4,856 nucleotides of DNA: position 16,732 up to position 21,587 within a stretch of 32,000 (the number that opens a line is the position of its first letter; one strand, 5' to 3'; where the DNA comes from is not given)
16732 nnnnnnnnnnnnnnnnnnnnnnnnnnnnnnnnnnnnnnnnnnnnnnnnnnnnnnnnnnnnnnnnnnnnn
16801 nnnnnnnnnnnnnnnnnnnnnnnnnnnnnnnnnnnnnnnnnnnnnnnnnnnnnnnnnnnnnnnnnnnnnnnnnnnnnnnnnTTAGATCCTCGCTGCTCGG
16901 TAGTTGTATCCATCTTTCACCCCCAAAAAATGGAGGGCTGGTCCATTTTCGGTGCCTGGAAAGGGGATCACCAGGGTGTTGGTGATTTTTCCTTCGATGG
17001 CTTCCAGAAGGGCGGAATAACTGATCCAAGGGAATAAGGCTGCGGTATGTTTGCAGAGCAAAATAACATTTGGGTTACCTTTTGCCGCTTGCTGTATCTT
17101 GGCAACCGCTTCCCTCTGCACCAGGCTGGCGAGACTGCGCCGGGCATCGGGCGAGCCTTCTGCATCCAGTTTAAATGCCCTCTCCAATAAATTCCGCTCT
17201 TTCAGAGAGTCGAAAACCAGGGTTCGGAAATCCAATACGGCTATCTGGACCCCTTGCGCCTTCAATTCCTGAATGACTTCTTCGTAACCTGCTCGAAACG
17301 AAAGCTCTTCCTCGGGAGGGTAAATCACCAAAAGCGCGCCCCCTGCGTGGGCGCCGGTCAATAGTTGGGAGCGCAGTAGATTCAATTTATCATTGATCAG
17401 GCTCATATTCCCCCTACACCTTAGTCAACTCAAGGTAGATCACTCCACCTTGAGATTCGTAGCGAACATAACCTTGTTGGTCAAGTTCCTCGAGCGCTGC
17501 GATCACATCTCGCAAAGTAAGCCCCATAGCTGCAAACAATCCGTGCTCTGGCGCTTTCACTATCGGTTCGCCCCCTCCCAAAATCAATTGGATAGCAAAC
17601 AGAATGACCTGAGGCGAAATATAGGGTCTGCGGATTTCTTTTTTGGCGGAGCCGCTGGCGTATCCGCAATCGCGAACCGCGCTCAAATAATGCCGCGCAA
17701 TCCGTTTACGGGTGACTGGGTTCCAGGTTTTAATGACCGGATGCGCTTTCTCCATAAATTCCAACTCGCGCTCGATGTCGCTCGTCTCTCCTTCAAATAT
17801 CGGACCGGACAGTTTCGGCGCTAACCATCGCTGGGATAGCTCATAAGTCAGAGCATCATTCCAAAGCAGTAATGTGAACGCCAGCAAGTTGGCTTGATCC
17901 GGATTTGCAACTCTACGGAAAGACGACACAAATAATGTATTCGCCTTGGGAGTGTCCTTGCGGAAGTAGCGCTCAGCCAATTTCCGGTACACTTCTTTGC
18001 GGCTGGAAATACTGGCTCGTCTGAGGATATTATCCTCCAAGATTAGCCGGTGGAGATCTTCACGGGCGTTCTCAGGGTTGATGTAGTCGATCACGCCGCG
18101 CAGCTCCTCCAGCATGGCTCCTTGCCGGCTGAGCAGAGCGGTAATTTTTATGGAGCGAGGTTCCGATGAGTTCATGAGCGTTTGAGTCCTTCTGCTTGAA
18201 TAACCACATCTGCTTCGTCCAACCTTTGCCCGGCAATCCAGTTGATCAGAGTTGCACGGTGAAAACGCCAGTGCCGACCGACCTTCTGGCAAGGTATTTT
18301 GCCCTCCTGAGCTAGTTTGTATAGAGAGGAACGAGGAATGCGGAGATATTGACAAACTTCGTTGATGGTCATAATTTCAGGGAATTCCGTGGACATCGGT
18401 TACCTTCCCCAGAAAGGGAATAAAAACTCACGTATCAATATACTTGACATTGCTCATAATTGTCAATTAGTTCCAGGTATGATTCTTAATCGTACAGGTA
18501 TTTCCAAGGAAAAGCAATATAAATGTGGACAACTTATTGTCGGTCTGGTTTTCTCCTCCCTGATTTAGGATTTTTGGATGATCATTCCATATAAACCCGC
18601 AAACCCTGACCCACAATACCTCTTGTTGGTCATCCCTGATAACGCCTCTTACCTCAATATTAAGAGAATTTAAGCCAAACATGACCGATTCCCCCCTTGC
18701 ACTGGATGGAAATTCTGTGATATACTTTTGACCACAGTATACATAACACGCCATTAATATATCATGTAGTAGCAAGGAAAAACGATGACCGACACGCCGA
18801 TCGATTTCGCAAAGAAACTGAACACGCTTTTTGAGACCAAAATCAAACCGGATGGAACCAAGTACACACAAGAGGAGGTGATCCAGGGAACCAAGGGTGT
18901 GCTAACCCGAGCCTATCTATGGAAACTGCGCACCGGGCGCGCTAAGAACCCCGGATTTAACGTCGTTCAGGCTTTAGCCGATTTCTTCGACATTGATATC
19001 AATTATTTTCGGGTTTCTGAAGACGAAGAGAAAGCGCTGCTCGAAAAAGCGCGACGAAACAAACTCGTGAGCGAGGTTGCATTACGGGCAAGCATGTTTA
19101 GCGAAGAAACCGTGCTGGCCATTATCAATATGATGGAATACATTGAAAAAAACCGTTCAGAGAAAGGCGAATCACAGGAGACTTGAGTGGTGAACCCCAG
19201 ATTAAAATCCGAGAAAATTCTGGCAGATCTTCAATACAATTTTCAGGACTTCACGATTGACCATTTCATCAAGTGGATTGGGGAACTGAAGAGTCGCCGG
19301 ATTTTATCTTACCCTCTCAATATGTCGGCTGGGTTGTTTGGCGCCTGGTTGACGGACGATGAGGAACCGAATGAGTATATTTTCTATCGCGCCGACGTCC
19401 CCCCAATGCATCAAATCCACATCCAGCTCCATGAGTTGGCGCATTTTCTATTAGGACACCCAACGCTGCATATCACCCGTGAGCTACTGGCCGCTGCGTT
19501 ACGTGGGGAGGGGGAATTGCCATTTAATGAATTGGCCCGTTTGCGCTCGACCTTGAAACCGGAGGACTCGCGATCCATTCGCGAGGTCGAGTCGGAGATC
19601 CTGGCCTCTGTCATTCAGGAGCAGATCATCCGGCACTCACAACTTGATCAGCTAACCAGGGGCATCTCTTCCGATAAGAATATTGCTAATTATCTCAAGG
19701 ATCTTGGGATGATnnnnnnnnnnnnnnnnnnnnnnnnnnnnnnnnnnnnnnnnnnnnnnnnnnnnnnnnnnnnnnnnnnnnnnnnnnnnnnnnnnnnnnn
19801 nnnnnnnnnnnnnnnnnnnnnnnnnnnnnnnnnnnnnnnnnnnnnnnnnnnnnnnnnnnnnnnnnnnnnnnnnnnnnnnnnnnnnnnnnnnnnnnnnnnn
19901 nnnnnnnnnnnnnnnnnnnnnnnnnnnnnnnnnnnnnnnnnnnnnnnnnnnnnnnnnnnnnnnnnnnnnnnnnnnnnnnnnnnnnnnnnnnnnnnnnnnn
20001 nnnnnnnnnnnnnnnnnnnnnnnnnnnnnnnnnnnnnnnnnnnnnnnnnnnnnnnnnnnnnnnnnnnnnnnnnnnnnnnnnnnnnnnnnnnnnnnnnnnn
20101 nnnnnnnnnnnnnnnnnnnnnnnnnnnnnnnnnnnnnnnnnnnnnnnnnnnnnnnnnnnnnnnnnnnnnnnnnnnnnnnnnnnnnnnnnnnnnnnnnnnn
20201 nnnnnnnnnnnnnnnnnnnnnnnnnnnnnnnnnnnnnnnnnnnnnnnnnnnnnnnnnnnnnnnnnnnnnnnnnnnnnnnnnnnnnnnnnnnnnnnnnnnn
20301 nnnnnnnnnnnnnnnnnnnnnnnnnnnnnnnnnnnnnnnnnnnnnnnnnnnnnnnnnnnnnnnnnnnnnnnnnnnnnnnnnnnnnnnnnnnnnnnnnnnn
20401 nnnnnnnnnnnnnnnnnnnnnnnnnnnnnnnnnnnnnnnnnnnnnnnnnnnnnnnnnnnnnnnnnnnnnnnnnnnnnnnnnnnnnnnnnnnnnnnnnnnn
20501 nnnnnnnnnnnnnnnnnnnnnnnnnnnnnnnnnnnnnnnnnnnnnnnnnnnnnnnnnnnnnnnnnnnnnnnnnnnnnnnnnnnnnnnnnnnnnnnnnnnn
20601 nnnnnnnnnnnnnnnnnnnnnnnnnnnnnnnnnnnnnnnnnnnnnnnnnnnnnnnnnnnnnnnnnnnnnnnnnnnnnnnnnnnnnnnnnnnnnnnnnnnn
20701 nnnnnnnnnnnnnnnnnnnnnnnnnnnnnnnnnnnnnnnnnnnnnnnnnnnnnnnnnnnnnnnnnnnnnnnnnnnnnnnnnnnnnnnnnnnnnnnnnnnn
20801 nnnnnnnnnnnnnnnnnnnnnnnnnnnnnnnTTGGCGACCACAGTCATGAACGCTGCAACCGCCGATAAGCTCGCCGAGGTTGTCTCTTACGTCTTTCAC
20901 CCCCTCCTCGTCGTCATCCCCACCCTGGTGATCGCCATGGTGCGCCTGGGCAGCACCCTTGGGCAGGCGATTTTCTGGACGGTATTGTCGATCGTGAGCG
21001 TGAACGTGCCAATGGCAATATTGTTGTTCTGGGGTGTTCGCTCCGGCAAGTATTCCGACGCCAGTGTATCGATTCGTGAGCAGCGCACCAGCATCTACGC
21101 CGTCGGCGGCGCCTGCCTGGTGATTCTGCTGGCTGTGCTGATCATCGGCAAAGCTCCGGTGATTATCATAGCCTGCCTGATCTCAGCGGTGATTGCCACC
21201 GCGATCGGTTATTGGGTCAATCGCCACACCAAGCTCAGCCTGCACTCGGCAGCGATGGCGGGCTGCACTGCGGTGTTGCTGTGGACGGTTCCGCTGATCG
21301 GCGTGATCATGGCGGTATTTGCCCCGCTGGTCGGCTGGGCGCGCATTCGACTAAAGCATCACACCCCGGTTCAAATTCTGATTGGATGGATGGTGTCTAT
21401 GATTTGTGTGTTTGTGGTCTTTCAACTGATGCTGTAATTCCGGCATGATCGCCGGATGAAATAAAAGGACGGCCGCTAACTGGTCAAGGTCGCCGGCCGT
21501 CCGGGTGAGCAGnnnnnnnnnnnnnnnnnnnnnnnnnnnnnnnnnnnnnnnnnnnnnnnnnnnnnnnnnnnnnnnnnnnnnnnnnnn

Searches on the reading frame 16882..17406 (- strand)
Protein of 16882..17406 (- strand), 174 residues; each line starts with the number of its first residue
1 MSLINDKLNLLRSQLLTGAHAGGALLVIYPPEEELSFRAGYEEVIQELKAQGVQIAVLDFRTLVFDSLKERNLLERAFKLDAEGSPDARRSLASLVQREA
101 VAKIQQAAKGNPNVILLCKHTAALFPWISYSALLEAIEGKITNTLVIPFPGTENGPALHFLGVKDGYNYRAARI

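Call 5: search_protein_families(library=pfam, proteins=[window:16882-17406:-])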
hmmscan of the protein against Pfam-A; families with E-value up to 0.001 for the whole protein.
window:16882-17406:- (174 aa): 1 family
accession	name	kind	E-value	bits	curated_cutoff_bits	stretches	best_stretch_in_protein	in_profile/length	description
PF08747.16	BrxB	-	1.2e-11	45.1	26.8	1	58-174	3-124/124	BREX protein BrxB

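Call 6: search_protein_families(library=padloc, proteins=[window:16882-17406:-])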
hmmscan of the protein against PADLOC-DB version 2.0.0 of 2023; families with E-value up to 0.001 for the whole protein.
window:16882-17406:- (174 aa): 6 families
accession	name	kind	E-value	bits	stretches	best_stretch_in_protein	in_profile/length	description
PDLC02463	BrxB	-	1.2e-14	52.9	1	28-174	37-189/193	BrxB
PDLC02469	BrxB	-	1.4e-13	49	1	24-174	29-178/184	BrxB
PDLC02459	BrxB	-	1.5e-10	39.2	1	26-170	33-199/203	BrxB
PDLC02467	BrxB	-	5e-06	24.4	1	92-172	102-181/193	BrxB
PDLC02464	BrxB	-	1.2e-05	23.4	1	115-171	18-76/79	BrxB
PDLC02465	BrxB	-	1.7e-05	23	1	26-172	31-186/190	BrxB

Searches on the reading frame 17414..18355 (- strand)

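Call 5: search_protein_families(library=pfam, proteins=[window:17414-18355:-])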
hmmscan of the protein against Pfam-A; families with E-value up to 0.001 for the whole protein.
window:17414-18355:- (313 aa): 1 family
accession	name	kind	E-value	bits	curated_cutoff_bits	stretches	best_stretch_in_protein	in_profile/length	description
PF08849.17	BrxA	-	6.7e-17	62.2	23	1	75-251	7-177/184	BrxA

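Call 6: search_protein_families(library=padloc, proteins=[window:17414-18355:-])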
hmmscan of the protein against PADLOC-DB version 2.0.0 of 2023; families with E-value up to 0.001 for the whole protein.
window:17414-18355:- (313 aa): 5 families
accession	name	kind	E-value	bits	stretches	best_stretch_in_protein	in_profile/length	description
PDLC02450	BrxA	-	1.2e-13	49.1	1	76-311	23-247/259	BrxA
PDLC02445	BrxA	-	6.7e-09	33.9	1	72-308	8-245/262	BrxA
PDLC02447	BrxA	-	6.6e-07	27.3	1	80-252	14-181/199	BrxA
PDLC02451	BrxA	-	7.9e-05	20.9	1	78-250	14-181/201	BrxA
PDLC02454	BrxA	-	0.00012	19.3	1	77-310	17-250/264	BrxA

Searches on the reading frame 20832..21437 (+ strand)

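Call 41: search_protein_families(library=pfam, proteins=[window:20832-21437:+], max_evalue=0.01)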
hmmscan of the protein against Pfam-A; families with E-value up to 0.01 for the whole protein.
window:20832-21437:+ (201 aa): 1 family
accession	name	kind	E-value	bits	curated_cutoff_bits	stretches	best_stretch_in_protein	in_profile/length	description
PF01569.27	PAP2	-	4.8e-05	23.6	27.2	1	136-200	53-125/130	PAP2 superfamily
